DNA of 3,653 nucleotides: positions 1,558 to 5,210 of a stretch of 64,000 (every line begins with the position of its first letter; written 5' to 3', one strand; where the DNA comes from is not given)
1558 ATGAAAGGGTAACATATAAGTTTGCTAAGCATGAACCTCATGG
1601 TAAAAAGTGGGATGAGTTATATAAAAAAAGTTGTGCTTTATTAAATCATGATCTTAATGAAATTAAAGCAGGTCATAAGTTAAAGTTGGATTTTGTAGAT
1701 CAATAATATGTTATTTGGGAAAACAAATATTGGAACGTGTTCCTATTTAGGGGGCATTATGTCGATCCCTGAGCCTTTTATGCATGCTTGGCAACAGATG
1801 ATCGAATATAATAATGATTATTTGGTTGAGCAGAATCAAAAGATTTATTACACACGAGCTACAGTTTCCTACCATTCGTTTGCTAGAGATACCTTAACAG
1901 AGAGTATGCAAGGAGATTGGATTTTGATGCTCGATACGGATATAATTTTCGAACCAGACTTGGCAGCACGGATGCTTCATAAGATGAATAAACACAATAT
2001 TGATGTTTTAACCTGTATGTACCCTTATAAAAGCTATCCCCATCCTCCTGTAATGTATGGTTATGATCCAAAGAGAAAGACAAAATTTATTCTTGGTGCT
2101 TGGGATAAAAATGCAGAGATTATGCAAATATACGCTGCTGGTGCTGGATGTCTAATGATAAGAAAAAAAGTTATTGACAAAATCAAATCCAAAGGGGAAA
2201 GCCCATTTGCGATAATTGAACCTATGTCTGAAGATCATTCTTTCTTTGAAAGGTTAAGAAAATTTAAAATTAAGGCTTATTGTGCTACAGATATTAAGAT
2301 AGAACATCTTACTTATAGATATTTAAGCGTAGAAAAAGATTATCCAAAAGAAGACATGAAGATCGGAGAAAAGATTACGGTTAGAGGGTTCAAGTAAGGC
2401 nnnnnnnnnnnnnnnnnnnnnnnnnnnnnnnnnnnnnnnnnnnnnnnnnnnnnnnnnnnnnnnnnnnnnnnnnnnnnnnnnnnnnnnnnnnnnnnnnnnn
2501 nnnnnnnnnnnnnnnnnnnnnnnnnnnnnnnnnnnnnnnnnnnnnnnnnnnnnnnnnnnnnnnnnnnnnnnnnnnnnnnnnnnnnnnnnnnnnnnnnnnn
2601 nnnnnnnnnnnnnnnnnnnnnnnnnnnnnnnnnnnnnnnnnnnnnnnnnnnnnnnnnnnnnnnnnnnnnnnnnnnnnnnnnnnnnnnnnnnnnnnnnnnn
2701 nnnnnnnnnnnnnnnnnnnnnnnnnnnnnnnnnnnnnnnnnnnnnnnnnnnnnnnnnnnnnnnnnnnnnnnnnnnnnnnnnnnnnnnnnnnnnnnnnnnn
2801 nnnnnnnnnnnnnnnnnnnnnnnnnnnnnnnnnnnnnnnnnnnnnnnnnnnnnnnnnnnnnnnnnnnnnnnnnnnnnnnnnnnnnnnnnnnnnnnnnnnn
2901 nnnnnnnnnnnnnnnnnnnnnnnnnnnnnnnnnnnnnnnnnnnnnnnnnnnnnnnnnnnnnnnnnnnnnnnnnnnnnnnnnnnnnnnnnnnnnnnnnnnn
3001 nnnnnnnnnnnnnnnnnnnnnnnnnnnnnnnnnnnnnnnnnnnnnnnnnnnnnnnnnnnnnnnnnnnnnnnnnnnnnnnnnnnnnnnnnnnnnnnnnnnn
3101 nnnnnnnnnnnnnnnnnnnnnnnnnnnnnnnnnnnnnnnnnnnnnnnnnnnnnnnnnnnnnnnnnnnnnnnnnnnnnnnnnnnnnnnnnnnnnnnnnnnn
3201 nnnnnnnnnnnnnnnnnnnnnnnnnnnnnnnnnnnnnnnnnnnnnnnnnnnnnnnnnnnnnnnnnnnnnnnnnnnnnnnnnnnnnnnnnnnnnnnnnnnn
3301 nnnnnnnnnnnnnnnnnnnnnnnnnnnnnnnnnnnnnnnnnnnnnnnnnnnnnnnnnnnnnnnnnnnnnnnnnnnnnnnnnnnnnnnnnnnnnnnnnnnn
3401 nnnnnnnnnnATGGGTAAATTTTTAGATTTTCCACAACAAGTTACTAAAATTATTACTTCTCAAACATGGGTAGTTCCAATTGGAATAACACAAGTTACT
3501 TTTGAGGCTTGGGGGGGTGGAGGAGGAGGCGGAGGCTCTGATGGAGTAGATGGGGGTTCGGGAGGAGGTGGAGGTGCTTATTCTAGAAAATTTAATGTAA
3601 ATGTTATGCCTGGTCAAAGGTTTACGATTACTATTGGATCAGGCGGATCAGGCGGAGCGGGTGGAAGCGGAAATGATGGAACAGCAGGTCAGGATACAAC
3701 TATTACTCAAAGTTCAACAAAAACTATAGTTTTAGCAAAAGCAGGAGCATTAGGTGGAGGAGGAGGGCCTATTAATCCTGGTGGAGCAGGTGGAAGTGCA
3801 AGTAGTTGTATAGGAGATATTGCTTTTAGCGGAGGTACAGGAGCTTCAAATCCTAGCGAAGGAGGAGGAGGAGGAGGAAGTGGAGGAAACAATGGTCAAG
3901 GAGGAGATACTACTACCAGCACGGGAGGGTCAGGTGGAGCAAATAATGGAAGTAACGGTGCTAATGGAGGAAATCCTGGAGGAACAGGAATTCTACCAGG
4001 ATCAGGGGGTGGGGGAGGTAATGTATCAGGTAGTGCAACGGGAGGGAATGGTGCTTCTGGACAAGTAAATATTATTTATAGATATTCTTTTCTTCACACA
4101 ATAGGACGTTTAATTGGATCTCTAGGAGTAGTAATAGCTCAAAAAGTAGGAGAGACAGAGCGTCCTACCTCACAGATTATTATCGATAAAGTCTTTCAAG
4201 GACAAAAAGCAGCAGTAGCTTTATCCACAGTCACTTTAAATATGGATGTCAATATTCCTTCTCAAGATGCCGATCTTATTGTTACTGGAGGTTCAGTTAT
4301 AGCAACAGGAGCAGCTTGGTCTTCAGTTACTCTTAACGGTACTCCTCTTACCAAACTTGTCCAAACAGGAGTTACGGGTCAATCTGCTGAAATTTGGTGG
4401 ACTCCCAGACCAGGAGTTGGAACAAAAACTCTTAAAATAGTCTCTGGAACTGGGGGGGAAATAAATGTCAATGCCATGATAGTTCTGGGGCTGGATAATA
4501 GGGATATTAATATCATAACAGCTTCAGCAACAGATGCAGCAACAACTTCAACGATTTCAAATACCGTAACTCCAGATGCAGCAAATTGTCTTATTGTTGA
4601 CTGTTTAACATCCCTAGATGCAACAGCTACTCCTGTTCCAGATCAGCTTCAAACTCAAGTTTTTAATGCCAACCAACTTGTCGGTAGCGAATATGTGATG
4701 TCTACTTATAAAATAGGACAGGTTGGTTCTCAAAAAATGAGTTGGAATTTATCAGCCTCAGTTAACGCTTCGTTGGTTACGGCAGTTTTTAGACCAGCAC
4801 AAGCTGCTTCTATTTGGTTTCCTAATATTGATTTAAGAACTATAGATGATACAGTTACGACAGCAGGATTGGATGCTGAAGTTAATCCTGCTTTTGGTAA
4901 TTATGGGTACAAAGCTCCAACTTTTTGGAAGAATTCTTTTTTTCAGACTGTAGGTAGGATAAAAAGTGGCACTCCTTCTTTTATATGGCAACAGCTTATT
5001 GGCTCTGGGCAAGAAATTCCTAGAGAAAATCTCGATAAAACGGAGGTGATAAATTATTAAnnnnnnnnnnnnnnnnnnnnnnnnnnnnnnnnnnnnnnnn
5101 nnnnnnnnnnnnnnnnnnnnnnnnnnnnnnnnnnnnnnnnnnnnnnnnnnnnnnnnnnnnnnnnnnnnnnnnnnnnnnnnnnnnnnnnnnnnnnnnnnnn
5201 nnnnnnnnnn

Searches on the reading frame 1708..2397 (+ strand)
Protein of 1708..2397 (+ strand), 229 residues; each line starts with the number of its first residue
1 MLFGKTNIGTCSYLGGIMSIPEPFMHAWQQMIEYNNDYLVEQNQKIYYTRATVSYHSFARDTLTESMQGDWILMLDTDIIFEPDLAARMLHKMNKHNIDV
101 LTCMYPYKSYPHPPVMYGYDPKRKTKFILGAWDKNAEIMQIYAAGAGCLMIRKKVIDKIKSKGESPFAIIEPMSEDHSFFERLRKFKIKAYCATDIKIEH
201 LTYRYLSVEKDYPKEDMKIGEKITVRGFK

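Call 7: search_protein_families(library=phrogs, proteins=[window:1708-2397:+], max_evalue=0.01)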
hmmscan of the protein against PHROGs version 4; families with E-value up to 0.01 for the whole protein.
window:1708-2397:+ (229 aa): 3 families
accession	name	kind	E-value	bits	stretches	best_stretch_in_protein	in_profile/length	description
phrog_1574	-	unknown function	1.5e-07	32.4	1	67-206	82-234/240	-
phrog_34859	-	moron, auxiliary metabolic gene and host takeover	6.2e-06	27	1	61-202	61-214/247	glycosyltransferase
phrog_7297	-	unknown function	0.0057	17.9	0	39-65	45-75/82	-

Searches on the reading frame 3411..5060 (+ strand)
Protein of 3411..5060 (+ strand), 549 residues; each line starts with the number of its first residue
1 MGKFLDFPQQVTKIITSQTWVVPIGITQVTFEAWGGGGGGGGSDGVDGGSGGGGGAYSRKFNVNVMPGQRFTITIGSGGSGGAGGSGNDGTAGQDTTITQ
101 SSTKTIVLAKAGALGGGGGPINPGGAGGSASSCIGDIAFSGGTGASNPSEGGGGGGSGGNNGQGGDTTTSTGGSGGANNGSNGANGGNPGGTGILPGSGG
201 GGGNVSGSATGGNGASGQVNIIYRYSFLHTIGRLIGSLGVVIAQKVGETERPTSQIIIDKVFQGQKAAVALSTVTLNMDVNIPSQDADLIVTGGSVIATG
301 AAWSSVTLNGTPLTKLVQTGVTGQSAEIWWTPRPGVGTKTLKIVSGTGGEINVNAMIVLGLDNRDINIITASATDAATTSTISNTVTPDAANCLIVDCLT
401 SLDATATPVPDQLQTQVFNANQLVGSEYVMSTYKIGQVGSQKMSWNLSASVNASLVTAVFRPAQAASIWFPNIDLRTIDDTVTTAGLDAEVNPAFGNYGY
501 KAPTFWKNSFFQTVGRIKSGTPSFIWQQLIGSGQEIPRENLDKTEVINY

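Call 7: search_protein_families(library=phrogs, proteins=[window:3411-5060:+], max_evalue=0.01)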
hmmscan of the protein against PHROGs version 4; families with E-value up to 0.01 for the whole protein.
window:3411-5060:+ (549 aa): 4 families
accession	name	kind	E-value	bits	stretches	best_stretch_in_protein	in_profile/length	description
phrog_863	-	tail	7.6e-10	39.3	1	15-248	404-621/690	tail fiber assembly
phrog_4205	-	unknown function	1.8e-08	35.8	1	18-84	50-118/287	-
phrog_4474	-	unknown function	1e-06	29.4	1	9-217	152-337/407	-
phrog_356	-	tail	0.0072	15.7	1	11-177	663-831/924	minor tail protein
